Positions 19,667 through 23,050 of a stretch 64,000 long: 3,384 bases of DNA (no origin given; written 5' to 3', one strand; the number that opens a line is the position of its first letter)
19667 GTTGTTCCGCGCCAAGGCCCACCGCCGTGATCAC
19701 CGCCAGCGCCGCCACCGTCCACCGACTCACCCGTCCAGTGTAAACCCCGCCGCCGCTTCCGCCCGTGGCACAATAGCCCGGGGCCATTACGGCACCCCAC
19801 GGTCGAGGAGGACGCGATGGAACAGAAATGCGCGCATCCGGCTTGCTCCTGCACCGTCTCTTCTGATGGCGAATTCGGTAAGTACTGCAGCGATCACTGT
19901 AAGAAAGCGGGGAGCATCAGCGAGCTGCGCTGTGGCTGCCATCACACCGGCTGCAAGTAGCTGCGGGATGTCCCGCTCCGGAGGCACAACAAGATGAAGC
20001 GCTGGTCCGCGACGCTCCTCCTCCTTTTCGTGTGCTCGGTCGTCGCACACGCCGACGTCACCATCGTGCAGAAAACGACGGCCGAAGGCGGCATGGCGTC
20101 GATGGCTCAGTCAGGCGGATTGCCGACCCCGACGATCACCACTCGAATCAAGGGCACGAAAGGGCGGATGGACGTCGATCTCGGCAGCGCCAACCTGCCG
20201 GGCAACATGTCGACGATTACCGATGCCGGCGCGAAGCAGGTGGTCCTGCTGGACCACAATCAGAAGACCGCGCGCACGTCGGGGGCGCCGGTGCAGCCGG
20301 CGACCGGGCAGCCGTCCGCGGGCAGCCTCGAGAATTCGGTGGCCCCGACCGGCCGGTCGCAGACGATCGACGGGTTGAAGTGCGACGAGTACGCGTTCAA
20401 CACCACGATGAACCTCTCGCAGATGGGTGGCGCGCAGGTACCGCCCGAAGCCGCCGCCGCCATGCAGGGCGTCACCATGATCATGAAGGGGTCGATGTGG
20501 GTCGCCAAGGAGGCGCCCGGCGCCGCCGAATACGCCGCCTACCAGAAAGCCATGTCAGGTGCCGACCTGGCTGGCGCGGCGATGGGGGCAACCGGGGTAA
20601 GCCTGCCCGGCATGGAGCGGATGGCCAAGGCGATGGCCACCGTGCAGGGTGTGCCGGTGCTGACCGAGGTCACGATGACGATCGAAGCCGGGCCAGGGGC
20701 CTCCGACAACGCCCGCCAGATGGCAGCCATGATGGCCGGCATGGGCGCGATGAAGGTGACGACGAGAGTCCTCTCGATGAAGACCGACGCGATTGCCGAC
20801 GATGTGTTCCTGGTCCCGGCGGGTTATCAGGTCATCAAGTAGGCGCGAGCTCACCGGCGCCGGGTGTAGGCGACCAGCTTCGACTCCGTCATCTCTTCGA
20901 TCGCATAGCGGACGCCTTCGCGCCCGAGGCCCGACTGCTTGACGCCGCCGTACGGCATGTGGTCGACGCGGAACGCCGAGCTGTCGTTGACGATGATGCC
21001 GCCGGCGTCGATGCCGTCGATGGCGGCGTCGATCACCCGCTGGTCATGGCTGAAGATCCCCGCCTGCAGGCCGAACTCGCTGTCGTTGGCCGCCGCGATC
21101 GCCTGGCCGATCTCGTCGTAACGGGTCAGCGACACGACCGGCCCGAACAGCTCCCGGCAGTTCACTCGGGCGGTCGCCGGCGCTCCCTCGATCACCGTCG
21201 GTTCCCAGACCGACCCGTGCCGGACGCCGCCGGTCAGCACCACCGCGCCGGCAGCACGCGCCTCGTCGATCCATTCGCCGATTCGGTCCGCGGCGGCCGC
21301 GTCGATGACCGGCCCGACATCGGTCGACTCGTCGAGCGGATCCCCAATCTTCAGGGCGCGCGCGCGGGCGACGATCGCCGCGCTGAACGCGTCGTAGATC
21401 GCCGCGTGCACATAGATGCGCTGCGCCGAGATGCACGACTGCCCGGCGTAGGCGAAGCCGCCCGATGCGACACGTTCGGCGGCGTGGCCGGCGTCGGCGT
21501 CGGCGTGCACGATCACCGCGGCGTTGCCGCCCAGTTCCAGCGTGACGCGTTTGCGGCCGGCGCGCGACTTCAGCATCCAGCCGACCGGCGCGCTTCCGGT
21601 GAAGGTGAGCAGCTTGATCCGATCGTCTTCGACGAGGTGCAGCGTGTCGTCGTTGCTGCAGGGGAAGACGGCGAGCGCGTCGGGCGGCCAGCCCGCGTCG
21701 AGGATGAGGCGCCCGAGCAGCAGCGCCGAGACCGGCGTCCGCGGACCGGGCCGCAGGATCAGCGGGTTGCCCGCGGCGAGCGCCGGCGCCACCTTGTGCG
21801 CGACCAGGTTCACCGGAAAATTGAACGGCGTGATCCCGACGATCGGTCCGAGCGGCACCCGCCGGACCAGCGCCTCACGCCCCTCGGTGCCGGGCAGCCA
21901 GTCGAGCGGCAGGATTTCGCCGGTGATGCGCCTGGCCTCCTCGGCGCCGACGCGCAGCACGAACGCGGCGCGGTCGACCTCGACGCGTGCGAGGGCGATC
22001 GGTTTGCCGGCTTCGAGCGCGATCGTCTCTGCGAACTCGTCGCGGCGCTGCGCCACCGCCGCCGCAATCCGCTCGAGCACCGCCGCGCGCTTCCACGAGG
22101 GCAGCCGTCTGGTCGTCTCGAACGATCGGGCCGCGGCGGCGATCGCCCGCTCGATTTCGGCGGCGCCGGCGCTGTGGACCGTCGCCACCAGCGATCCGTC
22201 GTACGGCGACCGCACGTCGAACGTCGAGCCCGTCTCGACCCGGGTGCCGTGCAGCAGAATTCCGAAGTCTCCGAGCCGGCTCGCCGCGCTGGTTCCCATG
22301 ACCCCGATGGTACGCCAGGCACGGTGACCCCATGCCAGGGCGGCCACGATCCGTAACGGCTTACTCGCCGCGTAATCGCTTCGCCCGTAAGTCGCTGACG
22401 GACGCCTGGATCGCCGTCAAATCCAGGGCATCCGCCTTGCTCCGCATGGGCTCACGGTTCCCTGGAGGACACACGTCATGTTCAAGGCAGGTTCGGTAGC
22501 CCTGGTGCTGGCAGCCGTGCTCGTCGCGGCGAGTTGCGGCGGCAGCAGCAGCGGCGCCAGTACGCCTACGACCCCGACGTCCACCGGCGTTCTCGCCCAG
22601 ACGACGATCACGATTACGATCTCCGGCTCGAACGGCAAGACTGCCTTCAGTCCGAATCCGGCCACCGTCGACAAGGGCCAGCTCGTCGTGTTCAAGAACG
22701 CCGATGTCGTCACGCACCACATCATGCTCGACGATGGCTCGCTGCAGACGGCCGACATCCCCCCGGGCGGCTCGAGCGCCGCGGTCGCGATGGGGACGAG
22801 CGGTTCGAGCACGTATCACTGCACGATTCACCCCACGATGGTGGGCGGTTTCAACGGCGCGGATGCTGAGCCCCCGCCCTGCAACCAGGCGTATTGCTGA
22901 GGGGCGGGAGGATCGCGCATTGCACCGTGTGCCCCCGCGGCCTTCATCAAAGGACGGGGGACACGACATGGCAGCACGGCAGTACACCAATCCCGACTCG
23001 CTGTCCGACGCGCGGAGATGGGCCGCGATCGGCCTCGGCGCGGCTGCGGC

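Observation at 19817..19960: Unannotated 47-codon Cys/His-rich ORF resembling bacterial SmtA/BmtA metallothioneins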

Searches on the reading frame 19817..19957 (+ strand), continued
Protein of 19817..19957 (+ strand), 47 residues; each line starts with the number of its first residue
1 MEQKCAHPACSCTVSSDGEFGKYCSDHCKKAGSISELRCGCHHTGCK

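Call 35: find_related_loci(query=A1, collection=genome_contigs, flank=4000)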
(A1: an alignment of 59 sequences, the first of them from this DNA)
Query A1 (47 aa) in genome_contigs; peptide patterns used: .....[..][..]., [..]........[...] (x = any residue, [..] = any of these).
274 stretches matched a pattern; 225 encode a relative of the query (tblastn E <= 1e-3); the best 80 are kept; 80 distinct loci.
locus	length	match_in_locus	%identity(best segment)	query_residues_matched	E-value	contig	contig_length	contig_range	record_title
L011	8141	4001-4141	85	1-47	4e-24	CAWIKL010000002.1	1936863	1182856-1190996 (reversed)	MAG: uncultured Acidobacteriota bacterium isolate MFD04967.bin.1.6 genome assembly, contig: contig_26998, whole genome s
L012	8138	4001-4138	78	1-46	2e-22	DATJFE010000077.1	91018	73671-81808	MAG TPA_asm: Vicinamibacterales bacterium isolate SMAG_U15451 k141_12645687, whole genome shotgun sequence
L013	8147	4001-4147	69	1-47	6e-20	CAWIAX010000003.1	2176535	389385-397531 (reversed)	MAG: uncultured Acidobacteriota bacterium isolate MFD01275.bin.2.119 genome assembly, contig: contig_2559, whole genome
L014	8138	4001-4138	72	2-47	6e-20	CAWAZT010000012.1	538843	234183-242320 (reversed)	MAG: uncultured Acidobacteriota bacterium isolate MFD03975.bin.2.149 genome assembly, contig: contig_27005, whole genome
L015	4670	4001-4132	73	3-46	1e-19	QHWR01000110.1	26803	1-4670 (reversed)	MAG: Acidobacteria bacterium isolate gp6 AA38 14_1009_16_40cm_scaffold_6592_curated, whole genome shotgun sequence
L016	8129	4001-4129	77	4-46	1e-19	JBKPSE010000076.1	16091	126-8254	MAG: Acidobacteriota bacterium isolate GS_EKS_MAG_00030 GS_EKS_000002065670, whole genome shotgun sequence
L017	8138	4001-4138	67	1-46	1e-19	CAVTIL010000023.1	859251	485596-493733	MAG: uncultured Acidobacteriota bacterium isolate MFD06229.bin.1.266 genome assembly, contig: contig_7393, whole genome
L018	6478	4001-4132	70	3-46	2e-19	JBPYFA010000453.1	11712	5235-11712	MAG: Vicinamibacterales bacterium isolate Bin.028.fastaField_pasture_P2 k127_5916978, whole genome shotgun sequence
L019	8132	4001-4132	73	4-47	2e-19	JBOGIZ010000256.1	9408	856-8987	MAG: Vicinamibacterales bacterium isolate TC-S_metawrap_bin.91 k127_3096595, whole genome shotgun sequence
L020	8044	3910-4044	71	3-47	3e-19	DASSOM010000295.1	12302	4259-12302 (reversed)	MAG TPA_asm: Vicinamibacterales bacterium isolate SMAG_U1252 k141_171780, whole genome shotgun sequence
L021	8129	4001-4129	74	4-46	3e-19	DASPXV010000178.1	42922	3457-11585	MAG TPA_asm: Vicinamibacterales bacterium isolate SMAG_U11576 k141_420632, whole genome shotgun sequence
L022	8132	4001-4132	70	3-46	4e-19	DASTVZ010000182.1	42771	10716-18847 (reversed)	MAG TPA_asm: Vicinamibacterales bacterium isolate SMAG_U2373 k141_1650627, whole genome shotgun sequence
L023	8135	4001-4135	69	3-47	4e-19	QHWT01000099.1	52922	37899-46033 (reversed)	MAG: Acidobacteria bacterium isolate gp6 AA36 14_0927_09_20cm_scaffold_885_curated, whole genome shotgun sequence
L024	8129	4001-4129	74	5-47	5e-19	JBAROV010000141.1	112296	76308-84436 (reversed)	MAG: Vicinamibacterales bacterium isolate MFD13504_ilm_asm_bin1 k127_383023, whole genome shotgun sequence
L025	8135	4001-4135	67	3-47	2e-18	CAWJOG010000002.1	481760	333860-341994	MAG: Vicinamibacterales bacterium isolate MFD02840.bin.2.32 genome assembly, contig: contig_12644, whole genome shotgun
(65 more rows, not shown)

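Call 49: list_cluster_members(proteins=[window:19817-19957:+, P0003, P0007, P0051, P0055, P0121, P0128, P0163, P0156, P0103])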
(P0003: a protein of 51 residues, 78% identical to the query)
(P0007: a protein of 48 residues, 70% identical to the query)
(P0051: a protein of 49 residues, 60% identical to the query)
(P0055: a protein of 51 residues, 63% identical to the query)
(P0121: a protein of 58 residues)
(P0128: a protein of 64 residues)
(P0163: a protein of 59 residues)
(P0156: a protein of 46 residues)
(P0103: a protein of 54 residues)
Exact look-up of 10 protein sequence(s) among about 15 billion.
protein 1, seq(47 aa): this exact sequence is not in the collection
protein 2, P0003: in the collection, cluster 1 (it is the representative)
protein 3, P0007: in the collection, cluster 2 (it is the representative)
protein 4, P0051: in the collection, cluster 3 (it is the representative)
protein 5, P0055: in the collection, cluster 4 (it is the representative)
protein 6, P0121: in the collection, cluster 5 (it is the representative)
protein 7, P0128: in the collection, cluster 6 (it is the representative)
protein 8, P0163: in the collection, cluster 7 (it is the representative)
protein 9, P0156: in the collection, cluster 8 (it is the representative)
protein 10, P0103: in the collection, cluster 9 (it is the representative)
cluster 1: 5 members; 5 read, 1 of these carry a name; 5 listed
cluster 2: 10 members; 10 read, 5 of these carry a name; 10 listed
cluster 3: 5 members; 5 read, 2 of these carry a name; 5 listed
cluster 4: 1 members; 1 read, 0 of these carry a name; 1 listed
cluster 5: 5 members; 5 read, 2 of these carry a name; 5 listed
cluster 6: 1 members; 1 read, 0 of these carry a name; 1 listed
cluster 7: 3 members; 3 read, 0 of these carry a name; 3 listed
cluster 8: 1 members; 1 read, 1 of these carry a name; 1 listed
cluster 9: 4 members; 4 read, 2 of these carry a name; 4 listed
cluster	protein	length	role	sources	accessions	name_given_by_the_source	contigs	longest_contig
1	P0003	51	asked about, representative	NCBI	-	-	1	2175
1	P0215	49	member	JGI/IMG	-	hypothetical protein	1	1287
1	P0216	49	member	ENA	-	-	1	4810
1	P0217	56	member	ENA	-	-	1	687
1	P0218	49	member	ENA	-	-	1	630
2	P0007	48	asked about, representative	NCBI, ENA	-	-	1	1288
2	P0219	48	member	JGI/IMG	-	hypothetical protein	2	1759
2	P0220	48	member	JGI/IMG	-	hypothetical protein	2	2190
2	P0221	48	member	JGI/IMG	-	hypothetical protein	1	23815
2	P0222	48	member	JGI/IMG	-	hypothetical protein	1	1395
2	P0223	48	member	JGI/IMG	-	hypothetical protein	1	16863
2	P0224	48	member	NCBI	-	-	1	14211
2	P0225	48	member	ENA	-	-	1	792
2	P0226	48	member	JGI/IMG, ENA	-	-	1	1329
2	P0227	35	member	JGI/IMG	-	-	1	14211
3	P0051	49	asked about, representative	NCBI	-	-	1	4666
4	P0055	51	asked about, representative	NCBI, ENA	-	-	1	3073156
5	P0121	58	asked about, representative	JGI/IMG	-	hypothetical protein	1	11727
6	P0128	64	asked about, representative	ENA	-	-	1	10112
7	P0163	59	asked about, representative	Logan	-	-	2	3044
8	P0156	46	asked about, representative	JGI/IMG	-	hypothetical protein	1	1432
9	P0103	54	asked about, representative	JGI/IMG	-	hypothetical protein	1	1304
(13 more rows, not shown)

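Call 60: predict_structure(alignment_id=A4)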
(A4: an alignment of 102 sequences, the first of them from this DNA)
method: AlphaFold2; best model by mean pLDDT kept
length: 47 residues; sequences in the alignment: 102
mean_pLDDT: 84.6   pTM: 0.59
mean pLDDT of the five models: 84.6, 81.6, 75.3, 71.6, 70.0
residues with pLDDT >= 90: 8; 70-90: 37; 50-70: 2; < 50: 0
segments of 3 or more residues with pLDDT < 50: none
pLDDT, mean of each block of 10 residues (from residue 1): 86 86 90 81 79
secondary structure, 60 per line:
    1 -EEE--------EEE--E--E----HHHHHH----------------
elements in order: E2-4 E13-15 H26-31

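Call 63: search_solved_structures(query=A4, max_evalue=1, show_alignments=4)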
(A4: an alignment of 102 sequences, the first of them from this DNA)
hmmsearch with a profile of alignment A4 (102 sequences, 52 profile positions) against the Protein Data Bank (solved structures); distinct sequences matched with E-value up to 1: 4.
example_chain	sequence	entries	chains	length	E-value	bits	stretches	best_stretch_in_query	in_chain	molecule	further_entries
1jjd_A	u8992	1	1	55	2.1e-10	43.5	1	5-51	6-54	METALLOTHIONEIN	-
6gv7_A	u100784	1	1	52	0.00012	25.1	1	6-51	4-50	metallothionein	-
6gv6_A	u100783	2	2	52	0.0029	20.7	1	6-51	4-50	metallothionein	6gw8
6grv_A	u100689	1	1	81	0.0046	20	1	6-51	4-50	Metallothionein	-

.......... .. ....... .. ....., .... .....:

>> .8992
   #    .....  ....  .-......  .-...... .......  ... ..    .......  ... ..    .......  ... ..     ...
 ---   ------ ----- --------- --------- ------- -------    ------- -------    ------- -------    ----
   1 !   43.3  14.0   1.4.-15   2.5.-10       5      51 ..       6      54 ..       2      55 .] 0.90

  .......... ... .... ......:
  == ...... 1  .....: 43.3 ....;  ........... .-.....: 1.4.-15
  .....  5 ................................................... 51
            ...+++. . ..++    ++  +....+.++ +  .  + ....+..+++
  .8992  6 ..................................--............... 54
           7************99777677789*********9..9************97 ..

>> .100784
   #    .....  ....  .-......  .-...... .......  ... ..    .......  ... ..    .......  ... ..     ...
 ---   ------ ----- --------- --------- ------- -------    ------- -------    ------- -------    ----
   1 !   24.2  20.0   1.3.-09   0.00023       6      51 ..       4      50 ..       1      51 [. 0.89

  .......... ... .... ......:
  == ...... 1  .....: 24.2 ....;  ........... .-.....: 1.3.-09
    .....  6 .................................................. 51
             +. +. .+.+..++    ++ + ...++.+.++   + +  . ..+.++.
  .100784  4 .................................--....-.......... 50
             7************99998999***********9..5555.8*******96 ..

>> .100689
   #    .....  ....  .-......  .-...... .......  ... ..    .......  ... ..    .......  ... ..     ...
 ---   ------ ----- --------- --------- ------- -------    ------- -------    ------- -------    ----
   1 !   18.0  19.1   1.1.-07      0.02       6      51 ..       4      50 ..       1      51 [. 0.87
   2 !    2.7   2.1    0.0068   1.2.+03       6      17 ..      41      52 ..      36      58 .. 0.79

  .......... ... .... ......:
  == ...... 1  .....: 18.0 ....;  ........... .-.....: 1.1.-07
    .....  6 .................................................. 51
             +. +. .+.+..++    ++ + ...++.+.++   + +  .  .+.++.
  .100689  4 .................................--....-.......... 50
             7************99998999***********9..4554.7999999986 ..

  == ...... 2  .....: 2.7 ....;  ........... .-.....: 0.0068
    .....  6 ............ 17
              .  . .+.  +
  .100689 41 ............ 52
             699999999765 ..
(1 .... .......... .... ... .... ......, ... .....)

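Call 70: search_dna_similar(query=window:19817-19957:+, collection=plasmids, mode=protein, max_evalue=0.01, max_rows=25)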
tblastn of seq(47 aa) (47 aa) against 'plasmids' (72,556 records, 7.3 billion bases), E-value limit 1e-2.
No match.

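Call 71: search_dna_similar(query=window:19817-19957:+, collection=phages, mode=protein, max_evalue=0.01, max_rows=10)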
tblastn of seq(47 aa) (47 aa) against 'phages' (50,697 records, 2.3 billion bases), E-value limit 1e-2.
No match.

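Call 72: find_encoding_contigs(protein=P0121, flank=5000, max_places=2)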
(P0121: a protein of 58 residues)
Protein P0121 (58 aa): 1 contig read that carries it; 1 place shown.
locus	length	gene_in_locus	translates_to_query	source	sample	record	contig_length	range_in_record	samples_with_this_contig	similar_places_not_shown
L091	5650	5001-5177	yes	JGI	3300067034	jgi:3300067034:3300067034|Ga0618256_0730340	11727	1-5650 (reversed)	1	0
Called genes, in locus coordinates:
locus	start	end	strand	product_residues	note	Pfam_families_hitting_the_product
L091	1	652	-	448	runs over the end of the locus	PF02163:Peptidase_M50, PF17820:PDZ_6 (weak), PF21558:Pept_S41_N_bact (faint), PF14685:PDZ_Tricorn (faint), PF00595:PDZ (weak), PF13180:PDZ_2, PF17820:PDZ_6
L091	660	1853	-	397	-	PF02670:DXP_reductoisom, PF08436:DXP_redisom_C, PF13288:DXPR_C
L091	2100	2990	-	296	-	PF03446:NAD_binding_2, PF03807:F420_oxidored, PF14833:NAD_binding_11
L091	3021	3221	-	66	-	PF04945:YHS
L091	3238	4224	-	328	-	PF02517:Rce1-like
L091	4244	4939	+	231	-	-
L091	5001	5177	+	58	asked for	-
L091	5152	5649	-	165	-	?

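Call 73: find_encoding_contigs(protein=P0128, flank=5000, max_places=2)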
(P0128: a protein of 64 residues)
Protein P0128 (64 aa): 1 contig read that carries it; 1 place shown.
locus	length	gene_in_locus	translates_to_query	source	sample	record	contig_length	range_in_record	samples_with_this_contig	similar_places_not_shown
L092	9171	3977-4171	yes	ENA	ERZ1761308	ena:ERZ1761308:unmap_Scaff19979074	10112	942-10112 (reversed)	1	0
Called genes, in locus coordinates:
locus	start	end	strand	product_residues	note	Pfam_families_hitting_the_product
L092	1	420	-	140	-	?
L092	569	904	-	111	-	-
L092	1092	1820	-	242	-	PF00230:MIP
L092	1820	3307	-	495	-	PF00370:FGGY_N, PF02782:FGGY_C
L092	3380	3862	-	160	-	PF09990:DUF2231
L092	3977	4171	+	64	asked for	-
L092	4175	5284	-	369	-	PF00578:AhpC-TSA, PF08534:Redoxin, PF13905:Thioredoxin_8 (weak)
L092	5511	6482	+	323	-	PF14326:DUF4384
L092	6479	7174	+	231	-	PF14326:DUF4384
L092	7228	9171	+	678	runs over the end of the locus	PF00656:Peptidase_C14, PF13424:TPR_12 (faint), PF13428:TPR_14 (faint), PF21033:RMD1-3 (faint), PF00515:TPR_1 (faint), PF07719:TPR_2 (faint), PF14559:TPR_19 (weak), PF13432:TPR_16, +3 more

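Call 74: find_encoding_contigs(protein=P0058, flank=5000, max_places=2)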
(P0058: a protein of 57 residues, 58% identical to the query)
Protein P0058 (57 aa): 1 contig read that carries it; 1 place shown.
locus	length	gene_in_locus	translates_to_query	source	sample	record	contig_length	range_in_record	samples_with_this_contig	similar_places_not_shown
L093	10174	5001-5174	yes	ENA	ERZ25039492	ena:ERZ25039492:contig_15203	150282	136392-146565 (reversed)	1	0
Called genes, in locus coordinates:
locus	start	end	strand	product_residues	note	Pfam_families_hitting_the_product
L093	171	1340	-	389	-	PF09903:DUF2130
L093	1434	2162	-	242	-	-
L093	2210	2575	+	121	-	PF07883:Cupin_2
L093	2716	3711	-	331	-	-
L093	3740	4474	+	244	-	-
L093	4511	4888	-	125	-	-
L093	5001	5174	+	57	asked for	-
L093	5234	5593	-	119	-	PF04237:YjbR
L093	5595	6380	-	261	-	PF01135:PCMT, PF01209:Ubie_methyltran, PF05175:MTS, PF13489:Methyltransf_23, PF13847:Methyltransf_31, PF08241:Methyltransf_11, PF08242:Methyltransf_12, PF13649:Methyltransf_25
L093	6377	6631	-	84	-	-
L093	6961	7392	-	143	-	PF01436:NHL (faint)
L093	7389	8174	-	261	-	-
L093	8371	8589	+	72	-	-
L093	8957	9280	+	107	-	-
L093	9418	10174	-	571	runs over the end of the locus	PF02867:Ribonuc_red_lgC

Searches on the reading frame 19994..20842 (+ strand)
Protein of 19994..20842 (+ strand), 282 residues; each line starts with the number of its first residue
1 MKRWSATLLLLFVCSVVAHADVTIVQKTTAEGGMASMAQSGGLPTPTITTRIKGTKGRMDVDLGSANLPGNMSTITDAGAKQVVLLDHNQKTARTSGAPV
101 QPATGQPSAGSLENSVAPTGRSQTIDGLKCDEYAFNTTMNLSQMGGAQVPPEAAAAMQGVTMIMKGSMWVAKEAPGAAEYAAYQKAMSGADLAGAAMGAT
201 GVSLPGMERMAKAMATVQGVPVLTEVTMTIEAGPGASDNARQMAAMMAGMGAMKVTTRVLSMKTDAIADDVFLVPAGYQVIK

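Call 15: search_protein_families(library=pfam, proteins=[window:19994-20842:+], max_evalue=0.01)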
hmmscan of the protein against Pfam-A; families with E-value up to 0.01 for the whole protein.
window:19994-20842:+ (282 aa): 1 family
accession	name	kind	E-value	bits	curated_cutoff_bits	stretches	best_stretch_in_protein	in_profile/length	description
PF14371.13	DUF4412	-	4.7e-05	23.7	21.6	1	47-139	17-111/191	Domain of unknown function (DUF4412)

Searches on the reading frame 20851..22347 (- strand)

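Call 15: search_protein_families(library=pfam, proteins=[window:20851-22347:-], max_evalue=0.01)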
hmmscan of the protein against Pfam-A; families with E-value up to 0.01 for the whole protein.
window:20851-22347:- (498 aa): 2 families
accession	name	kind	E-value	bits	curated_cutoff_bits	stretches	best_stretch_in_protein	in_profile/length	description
PF00171.27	Aldedh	-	1.2e-144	482.8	23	1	40-492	6-461/461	Aldehyde dehydrogenase family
PF05893.19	LuxC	-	0.0092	15.3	21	0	162-325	85-255/401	Acyl-CoA reductase (LuxC)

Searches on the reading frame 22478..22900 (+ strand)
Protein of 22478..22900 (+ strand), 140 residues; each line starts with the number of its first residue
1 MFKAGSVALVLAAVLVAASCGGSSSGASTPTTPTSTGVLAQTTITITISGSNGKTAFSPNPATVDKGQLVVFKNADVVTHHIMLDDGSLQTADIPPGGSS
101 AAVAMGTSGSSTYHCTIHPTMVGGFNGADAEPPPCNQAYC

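Call 15: search_protein_families(library=pfam, proteins=[window:22478-22900:+], max_evalue=0.01)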
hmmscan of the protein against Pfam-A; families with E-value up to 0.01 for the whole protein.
window:22478-22900:+ (140 aa): 2 families
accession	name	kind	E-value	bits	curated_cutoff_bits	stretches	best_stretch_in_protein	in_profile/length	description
PF00127.26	Copper-bind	-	2e-05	25.4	21.2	1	46-123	3-94/99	Copper binding proteins, plastocyanin/azurin family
PF13473.12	Cupredoxin_1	-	6.4e-05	23.4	27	1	38-123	17-100/104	Cupredoxin-like domain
